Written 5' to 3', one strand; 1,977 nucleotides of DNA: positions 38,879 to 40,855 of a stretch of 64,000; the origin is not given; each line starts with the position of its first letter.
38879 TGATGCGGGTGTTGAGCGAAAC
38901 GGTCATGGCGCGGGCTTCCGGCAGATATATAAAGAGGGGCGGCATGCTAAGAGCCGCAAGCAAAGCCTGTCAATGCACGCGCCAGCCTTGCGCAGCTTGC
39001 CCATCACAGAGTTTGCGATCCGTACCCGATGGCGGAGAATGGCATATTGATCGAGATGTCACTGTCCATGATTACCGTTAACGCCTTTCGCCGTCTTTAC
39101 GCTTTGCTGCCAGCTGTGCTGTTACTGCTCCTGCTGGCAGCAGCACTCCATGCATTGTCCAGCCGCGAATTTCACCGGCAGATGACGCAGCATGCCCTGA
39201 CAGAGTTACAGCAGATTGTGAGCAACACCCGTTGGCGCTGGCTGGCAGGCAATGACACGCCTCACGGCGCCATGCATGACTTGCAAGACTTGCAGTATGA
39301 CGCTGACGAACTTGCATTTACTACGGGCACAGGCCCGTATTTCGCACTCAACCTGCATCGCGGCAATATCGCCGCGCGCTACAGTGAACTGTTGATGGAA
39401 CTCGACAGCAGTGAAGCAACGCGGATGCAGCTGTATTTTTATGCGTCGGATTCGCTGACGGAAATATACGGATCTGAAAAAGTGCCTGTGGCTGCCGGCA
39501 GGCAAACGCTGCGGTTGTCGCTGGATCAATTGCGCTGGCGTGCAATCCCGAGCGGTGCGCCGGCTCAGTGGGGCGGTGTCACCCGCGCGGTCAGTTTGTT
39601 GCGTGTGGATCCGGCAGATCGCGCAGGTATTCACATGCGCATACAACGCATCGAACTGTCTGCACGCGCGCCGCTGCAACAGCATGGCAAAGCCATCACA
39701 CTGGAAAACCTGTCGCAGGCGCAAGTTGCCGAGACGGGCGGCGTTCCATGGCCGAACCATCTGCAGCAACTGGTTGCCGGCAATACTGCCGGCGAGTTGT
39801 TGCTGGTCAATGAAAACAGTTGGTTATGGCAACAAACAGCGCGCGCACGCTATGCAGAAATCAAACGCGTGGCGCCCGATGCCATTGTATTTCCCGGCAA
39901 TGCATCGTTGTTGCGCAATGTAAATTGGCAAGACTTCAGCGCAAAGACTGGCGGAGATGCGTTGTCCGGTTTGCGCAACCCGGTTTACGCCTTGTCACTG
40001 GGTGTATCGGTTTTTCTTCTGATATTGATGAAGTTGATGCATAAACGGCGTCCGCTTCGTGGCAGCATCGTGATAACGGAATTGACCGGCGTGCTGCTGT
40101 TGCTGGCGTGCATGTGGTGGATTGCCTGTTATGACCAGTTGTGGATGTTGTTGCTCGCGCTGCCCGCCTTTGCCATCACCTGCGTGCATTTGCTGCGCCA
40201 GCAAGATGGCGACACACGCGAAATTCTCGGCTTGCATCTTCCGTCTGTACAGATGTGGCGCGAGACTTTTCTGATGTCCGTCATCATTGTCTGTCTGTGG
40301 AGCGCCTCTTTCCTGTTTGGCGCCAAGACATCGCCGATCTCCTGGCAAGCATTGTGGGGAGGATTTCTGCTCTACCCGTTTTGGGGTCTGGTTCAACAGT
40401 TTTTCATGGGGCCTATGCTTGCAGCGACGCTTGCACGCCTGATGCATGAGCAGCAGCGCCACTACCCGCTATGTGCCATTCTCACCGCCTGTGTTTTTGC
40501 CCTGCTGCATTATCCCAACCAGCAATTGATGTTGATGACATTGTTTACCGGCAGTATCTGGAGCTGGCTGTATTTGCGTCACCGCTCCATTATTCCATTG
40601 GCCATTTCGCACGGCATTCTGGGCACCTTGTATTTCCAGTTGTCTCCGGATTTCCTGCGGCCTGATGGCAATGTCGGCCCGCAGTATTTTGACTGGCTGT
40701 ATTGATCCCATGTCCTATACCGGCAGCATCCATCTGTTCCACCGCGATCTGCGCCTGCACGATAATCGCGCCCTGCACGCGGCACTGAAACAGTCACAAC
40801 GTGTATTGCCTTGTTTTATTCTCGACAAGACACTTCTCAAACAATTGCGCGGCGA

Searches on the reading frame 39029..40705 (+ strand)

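Call 59: search_protein_families(library=pfam, proteins=[window:39029-40705:+], max_evalue=0.00001)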
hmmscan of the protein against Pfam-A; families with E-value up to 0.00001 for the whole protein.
window:39029-40705:+ (558 aa): 1 family
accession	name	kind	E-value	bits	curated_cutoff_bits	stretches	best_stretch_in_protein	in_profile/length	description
PF02517.21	Rce1-like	-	1.1e-07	32.5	22.4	1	442-531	5-90/93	Type II CAAX prenyl endopeptidase Rce1-like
